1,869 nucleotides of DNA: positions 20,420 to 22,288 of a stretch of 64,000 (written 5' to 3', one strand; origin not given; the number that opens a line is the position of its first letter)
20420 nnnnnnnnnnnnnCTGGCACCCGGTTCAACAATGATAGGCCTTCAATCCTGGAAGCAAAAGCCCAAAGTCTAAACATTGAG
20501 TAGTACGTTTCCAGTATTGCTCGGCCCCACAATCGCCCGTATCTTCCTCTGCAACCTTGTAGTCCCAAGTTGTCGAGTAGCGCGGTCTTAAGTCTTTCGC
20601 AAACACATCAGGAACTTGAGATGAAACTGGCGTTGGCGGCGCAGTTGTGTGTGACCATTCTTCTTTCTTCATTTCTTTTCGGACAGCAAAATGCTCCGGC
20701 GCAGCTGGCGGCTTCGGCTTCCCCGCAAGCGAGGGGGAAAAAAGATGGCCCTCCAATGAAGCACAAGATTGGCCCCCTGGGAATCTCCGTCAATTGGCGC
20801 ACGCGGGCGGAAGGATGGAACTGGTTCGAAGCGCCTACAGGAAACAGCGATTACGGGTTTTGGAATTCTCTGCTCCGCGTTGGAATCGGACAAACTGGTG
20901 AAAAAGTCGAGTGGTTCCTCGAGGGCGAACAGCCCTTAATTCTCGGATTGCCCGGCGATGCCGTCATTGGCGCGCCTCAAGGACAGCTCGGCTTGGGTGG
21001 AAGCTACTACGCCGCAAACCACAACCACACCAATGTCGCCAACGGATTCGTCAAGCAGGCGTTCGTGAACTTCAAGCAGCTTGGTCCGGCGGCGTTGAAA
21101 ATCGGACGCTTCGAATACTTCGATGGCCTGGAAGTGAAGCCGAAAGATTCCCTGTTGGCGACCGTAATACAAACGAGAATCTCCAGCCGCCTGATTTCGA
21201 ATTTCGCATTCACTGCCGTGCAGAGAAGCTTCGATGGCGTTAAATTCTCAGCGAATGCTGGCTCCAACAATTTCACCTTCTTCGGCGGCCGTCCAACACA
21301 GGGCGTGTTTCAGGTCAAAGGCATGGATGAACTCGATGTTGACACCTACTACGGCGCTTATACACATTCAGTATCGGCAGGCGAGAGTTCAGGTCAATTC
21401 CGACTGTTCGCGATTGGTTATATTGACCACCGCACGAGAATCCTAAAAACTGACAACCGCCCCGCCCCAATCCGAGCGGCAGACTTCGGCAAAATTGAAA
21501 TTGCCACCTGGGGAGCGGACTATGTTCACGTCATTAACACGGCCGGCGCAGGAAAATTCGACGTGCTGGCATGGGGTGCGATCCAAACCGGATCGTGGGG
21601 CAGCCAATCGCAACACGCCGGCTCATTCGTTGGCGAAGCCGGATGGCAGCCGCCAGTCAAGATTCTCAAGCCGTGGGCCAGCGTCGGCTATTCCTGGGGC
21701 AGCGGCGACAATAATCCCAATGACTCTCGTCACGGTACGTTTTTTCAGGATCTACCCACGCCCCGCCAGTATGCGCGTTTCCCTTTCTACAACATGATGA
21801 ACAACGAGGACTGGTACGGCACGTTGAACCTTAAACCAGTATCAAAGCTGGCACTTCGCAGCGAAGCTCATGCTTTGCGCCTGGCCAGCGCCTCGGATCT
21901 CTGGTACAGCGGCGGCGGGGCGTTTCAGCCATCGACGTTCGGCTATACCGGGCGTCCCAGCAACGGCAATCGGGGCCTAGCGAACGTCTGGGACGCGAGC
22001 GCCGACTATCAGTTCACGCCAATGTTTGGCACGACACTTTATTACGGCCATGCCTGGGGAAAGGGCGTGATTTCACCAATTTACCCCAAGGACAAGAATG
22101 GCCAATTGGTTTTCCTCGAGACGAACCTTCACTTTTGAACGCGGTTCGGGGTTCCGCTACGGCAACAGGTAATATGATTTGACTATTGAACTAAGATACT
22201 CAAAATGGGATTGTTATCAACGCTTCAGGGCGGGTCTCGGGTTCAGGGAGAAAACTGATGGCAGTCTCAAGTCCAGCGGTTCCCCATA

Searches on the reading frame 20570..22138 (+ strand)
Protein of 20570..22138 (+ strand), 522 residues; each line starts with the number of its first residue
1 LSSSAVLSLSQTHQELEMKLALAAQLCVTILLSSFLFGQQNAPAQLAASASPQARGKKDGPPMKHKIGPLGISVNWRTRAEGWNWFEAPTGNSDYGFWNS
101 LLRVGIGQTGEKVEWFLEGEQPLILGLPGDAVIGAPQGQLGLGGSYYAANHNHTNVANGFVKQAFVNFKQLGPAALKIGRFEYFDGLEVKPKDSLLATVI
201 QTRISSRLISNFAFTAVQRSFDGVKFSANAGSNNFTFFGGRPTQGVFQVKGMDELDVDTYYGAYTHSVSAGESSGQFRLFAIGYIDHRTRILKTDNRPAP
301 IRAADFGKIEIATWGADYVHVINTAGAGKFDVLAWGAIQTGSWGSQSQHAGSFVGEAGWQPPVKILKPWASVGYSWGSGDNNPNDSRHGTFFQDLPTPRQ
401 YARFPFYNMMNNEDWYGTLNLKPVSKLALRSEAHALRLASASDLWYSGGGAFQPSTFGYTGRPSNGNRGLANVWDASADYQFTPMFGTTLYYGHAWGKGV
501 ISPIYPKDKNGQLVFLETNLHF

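Call 32: search_protein_families(library=pfam, proteins=[window:20570-22138:+], max_evalue=0.001)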
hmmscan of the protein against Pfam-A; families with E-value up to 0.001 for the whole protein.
window:20570-22138:+ (522 aa): 1 family
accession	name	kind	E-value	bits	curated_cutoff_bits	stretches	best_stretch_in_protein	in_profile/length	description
PF13372.12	Alginate_exp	-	9.2e-17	61.3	25.2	1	152-495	69-375/395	Alginate export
